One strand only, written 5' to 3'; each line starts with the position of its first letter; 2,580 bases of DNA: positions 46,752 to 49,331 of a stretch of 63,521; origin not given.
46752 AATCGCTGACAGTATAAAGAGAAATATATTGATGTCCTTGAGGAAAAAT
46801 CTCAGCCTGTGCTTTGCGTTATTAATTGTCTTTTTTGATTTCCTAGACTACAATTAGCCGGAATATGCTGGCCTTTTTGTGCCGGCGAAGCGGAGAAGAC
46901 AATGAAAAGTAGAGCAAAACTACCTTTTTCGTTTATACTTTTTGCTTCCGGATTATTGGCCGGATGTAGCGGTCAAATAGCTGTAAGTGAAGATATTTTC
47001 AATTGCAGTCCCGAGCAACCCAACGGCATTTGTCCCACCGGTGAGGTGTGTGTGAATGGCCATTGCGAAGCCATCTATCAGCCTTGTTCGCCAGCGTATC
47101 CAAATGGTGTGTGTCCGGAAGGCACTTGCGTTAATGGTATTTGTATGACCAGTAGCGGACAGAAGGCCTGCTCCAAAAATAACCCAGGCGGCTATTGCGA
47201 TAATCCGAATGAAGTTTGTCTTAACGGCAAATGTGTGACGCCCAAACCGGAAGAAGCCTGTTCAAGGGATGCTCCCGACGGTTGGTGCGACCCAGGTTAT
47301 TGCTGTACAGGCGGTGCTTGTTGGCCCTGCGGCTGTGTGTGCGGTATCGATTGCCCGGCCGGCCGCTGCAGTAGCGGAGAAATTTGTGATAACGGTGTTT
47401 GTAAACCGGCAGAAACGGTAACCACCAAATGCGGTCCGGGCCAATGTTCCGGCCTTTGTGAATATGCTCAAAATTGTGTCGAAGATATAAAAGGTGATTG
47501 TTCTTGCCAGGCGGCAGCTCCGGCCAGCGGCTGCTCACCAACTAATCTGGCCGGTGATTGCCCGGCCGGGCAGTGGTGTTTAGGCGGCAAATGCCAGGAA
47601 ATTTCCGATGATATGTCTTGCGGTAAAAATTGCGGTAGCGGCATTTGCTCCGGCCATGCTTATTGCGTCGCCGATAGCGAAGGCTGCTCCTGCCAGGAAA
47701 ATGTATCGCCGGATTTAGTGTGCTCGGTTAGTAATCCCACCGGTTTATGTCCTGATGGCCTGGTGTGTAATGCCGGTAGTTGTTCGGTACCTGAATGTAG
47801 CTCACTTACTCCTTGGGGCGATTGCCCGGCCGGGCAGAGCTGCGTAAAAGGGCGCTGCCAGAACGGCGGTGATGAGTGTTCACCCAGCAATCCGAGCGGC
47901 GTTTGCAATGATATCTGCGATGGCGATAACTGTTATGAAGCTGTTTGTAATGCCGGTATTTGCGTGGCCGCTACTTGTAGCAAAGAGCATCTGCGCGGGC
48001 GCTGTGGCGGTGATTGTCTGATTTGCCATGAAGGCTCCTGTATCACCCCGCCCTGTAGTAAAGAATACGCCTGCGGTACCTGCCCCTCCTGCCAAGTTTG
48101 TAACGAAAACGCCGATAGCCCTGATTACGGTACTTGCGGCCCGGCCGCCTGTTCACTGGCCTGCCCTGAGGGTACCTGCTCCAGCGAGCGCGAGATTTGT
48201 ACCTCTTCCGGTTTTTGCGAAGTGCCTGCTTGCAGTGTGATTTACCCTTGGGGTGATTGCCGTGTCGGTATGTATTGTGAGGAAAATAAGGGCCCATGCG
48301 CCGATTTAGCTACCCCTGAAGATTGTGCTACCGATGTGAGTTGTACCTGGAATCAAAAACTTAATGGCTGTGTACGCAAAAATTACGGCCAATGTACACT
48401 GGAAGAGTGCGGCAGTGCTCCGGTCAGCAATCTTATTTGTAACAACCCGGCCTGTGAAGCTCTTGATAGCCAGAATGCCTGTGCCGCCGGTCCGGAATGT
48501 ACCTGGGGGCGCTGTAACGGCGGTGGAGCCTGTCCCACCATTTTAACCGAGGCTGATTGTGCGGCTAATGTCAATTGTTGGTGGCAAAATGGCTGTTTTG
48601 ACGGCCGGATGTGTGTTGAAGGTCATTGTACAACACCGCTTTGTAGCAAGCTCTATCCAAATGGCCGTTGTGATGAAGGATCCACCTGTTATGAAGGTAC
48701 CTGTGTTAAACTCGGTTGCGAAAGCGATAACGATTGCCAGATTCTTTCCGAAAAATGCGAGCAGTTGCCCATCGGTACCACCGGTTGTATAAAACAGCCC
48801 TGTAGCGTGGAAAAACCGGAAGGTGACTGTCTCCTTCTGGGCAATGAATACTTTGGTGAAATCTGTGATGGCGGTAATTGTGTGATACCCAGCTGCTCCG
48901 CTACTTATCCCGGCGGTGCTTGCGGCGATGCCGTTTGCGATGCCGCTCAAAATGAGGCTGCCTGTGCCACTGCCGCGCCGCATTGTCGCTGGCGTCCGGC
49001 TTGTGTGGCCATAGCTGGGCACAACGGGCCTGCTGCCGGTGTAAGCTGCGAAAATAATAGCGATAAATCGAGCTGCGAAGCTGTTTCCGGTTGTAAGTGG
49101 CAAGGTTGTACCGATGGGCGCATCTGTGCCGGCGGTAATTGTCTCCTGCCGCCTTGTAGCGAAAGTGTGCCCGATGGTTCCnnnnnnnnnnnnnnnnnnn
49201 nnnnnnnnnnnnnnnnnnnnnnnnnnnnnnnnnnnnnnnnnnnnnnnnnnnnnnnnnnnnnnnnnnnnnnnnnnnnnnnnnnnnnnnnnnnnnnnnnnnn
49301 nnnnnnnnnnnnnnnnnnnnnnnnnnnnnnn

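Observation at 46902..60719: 13.8-kb single ORF encoding a 4605-aa Cys-rich lipoprotein with a thrombospondin/integrin-like domain vocabulary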

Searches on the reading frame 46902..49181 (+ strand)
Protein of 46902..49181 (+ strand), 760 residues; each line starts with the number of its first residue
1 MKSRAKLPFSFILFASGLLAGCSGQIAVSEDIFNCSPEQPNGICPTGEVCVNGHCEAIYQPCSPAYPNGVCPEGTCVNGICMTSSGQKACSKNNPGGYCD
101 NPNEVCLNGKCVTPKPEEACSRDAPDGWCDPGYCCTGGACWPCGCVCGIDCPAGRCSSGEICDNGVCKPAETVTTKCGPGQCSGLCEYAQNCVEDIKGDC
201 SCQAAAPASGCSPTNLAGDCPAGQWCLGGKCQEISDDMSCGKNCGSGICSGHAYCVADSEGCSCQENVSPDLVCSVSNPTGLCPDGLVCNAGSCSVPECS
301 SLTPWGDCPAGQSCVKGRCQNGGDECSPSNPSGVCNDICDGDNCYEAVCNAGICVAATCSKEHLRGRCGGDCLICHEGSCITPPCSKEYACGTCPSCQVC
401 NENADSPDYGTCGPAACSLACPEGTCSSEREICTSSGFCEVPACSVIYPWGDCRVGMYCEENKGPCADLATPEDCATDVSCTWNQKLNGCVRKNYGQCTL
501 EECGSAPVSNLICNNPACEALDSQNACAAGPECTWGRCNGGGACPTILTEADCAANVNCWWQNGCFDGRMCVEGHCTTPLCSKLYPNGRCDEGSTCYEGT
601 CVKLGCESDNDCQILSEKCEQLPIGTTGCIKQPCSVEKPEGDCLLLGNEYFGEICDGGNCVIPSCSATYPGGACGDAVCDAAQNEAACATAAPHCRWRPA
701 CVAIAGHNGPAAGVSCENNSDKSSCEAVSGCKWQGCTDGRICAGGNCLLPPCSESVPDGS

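Call 10: search_protein_families(library=pfam, proteins=[window:46902-49181:+], max_evalue=1)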
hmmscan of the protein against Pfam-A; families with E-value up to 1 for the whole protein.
window:46902-49181:+ (760 aa): 0 families

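Call 11: search_protein_families(library=ncbifam, proteins=[window:46902-49181:+], max_evalue=1)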
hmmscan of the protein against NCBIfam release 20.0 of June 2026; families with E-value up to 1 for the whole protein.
window:46902-49181:+ (760 aa): 0 families
